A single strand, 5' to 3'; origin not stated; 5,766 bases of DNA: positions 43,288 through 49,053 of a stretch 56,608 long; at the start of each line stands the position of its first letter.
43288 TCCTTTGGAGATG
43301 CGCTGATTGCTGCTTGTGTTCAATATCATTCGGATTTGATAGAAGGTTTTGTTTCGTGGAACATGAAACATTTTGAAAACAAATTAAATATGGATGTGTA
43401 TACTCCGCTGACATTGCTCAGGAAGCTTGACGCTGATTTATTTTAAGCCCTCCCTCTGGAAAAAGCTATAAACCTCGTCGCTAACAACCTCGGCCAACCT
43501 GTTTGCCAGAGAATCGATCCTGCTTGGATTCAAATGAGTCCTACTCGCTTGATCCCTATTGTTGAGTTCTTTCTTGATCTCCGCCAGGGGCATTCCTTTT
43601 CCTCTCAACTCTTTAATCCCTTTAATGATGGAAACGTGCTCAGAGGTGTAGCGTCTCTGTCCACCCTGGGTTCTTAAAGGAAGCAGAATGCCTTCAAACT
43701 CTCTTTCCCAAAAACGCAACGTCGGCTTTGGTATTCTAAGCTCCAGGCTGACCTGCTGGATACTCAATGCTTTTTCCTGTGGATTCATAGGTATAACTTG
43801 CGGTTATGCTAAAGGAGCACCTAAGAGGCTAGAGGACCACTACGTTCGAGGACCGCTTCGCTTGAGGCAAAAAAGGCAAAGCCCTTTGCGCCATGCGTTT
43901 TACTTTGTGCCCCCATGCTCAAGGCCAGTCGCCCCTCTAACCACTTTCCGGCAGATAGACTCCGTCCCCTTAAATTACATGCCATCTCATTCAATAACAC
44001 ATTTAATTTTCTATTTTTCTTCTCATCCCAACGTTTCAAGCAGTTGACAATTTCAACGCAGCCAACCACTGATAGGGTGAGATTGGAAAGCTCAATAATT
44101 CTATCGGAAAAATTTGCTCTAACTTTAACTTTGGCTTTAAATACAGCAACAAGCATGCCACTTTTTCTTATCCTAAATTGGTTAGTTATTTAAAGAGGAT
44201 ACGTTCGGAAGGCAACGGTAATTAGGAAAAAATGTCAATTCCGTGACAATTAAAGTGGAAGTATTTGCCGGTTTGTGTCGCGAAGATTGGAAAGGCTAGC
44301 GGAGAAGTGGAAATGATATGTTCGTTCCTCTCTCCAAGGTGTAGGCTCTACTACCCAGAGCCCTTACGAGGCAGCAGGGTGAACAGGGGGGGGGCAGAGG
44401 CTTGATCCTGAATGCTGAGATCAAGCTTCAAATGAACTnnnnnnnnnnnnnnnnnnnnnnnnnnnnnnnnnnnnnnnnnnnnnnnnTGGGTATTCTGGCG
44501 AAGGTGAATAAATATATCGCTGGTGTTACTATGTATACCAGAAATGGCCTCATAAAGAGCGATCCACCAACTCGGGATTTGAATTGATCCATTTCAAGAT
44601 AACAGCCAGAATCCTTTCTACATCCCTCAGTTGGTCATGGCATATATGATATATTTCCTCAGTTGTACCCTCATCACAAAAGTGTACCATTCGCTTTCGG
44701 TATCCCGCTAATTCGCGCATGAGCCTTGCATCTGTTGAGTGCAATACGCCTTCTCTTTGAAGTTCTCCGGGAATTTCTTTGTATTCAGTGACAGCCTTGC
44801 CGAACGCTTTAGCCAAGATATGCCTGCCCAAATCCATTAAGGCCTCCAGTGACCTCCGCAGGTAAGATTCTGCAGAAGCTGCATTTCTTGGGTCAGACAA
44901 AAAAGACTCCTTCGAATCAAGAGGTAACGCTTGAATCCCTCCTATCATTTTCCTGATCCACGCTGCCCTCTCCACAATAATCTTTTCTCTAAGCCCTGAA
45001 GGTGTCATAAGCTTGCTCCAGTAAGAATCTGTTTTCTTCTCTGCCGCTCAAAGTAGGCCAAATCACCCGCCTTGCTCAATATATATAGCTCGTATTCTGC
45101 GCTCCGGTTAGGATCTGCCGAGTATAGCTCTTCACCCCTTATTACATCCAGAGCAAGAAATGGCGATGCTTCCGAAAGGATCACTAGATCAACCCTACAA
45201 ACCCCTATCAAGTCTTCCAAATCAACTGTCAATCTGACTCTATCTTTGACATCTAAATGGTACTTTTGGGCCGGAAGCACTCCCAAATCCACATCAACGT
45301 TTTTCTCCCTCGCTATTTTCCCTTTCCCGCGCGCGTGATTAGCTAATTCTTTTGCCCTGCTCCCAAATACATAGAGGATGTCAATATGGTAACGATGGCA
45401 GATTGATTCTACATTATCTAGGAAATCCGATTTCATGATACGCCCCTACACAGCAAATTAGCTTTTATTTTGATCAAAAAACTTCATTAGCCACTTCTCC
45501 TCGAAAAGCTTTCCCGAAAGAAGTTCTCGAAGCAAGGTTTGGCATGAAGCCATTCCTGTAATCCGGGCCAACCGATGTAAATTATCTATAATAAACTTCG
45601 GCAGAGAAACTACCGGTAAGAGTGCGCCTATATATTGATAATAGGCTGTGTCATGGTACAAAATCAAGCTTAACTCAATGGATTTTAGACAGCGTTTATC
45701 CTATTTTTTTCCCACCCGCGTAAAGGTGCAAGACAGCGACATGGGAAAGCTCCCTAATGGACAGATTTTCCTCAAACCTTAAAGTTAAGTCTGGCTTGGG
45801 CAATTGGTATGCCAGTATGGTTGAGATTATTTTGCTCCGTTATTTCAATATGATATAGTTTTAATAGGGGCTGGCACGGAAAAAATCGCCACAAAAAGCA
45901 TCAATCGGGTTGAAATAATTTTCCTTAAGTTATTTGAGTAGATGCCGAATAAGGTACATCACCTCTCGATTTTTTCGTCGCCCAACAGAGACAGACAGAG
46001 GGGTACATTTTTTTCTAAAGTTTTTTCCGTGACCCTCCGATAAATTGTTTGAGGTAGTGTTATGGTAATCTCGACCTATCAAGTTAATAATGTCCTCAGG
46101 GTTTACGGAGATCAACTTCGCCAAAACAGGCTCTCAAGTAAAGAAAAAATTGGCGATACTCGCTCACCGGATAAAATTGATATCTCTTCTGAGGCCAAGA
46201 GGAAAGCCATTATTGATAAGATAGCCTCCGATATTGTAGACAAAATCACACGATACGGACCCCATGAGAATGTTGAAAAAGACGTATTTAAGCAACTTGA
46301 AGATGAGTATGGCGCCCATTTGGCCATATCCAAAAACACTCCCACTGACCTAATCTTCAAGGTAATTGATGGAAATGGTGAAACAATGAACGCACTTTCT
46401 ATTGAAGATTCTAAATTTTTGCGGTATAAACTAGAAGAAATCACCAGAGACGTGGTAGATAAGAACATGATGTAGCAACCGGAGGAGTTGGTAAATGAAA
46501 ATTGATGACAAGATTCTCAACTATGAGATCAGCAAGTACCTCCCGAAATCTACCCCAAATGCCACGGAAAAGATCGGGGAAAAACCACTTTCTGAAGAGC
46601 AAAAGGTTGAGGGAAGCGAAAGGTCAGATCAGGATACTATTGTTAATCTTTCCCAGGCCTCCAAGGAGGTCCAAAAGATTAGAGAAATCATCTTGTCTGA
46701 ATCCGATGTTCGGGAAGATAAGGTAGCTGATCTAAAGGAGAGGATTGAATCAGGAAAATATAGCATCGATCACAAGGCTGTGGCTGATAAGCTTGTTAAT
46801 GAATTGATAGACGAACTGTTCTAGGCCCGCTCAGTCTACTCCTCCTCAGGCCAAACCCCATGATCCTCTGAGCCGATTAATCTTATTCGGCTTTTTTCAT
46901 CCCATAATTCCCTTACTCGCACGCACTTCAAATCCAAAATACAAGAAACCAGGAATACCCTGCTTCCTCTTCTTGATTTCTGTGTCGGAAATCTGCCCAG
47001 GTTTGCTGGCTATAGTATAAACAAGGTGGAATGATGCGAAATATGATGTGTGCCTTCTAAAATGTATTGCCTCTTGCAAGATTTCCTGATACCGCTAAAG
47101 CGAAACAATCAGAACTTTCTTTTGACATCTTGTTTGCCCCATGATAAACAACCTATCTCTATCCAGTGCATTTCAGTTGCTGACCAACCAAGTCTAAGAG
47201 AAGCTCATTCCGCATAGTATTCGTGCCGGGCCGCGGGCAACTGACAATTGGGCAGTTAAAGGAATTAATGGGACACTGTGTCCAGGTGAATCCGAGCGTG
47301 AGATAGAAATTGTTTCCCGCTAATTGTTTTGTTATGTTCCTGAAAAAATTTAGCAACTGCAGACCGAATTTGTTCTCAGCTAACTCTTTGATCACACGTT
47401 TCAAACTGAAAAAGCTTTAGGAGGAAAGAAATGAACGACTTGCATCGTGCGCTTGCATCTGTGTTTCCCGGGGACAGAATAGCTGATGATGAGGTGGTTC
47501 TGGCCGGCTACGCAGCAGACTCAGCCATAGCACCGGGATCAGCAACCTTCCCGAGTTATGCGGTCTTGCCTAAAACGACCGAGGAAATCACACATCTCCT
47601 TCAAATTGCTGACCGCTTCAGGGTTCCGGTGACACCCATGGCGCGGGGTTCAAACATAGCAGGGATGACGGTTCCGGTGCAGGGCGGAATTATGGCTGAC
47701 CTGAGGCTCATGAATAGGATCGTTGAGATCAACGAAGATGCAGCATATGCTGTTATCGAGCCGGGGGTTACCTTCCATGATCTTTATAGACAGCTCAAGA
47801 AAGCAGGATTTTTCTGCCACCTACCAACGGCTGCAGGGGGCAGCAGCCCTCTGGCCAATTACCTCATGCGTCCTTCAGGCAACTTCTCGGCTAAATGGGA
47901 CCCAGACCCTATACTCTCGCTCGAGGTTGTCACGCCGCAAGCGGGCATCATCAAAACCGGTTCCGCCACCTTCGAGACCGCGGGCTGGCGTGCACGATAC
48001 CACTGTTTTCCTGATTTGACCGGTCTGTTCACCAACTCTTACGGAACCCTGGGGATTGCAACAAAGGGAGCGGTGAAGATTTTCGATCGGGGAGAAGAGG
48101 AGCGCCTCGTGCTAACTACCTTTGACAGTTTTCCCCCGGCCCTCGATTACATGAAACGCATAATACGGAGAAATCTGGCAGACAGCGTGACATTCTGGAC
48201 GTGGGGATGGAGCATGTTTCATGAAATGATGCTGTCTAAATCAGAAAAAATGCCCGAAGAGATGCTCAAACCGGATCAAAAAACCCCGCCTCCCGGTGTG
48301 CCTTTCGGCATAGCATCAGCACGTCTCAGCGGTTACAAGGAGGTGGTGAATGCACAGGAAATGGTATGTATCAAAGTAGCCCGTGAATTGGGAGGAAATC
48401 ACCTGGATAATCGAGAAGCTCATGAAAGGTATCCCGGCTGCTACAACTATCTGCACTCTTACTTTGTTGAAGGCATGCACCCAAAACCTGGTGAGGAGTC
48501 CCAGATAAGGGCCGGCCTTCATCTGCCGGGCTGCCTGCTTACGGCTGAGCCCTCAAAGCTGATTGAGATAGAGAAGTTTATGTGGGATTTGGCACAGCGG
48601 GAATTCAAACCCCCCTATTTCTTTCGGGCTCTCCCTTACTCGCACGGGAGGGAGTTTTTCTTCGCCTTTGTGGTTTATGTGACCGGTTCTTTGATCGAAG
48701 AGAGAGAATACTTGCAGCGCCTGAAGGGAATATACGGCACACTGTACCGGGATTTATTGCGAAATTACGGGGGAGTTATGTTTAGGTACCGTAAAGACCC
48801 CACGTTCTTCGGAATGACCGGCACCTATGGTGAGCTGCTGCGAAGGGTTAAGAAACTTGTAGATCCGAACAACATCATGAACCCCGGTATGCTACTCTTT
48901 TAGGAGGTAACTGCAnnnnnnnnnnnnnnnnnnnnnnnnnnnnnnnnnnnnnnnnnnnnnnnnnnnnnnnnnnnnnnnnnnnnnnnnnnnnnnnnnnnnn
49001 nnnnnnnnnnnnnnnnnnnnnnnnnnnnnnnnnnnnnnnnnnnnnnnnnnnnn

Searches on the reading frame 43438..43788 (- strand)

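Call 9: search_protein_families(library=pfam, proteins=[window:43438-43788:-])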
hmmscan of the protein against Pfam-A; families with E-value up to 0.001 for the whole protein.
window:43438-43788:- (116 aa): 2 families
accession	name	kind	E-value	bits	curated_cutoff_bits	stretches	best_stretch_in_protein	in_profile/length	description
PF13411.12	MerR_1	-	1e-17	64.4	21.6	1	9-76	2-67/69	MerR HTH family regulatory protein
PF00376.29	MerR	-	7.8e-08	32.5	28.2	1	9-47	1-38/38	MerR family regulatory protein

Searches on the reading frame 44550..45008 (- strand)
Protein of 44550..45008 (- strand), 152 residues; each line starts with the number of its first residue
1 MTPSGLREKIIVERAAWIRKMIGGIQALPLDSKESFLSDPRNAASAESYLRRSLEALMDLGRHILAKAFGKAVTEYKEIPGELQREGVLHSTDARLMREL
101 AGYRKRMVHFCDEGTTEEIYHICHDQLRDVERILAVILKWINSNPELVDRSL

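Call 9: search_protein_families(library=pfam, proteins=[window:44550-45008:-])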
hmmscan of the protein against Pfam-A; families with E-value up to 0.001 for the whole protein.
window:44550-45008:- (152 aa): 1 family
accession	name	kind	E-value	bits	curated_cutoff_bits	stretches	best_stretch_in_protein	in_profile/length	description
PF01934.22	HepT-like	-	3.6e-15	56.2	23.5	1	32-136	16-119/120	Ribonuclease HepT-like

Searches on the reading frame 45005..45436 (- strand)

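Call 9: search_protein_families(library=pfam, proteins=[window:45005-45436:-])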
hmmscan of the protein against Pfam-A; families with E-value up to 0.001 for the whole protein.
window:45005-45436:- (143 aa): 1 family
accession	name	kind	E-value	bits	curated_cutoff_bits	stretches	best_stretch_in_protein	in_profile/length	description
PF18765.7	Polbeta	-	5e-12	46.3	26.9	1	9-109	3-92/93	Polymerase beta, Nucleotidyltransferase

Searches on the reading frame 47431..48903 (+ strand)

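Call 9: search_protein_families(library=pfam, proteins=[window:47431-48903:+])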
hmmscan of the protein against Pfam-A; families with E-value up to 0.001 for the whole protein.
window:47431-48903:+ (490 aa): 2 families
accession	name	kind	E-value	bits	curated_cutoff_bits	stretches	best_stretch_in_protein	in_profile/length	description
PF01565.28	FAD_binding_4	-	6.2e-23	81.5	26.4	1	41-176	1-138/139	FAD binding domain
PF02913.24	FAD-oxidase_C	-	0.00022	21.5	21.2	1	468-487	228-247/248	FAD linked oxidases, C-terminal domain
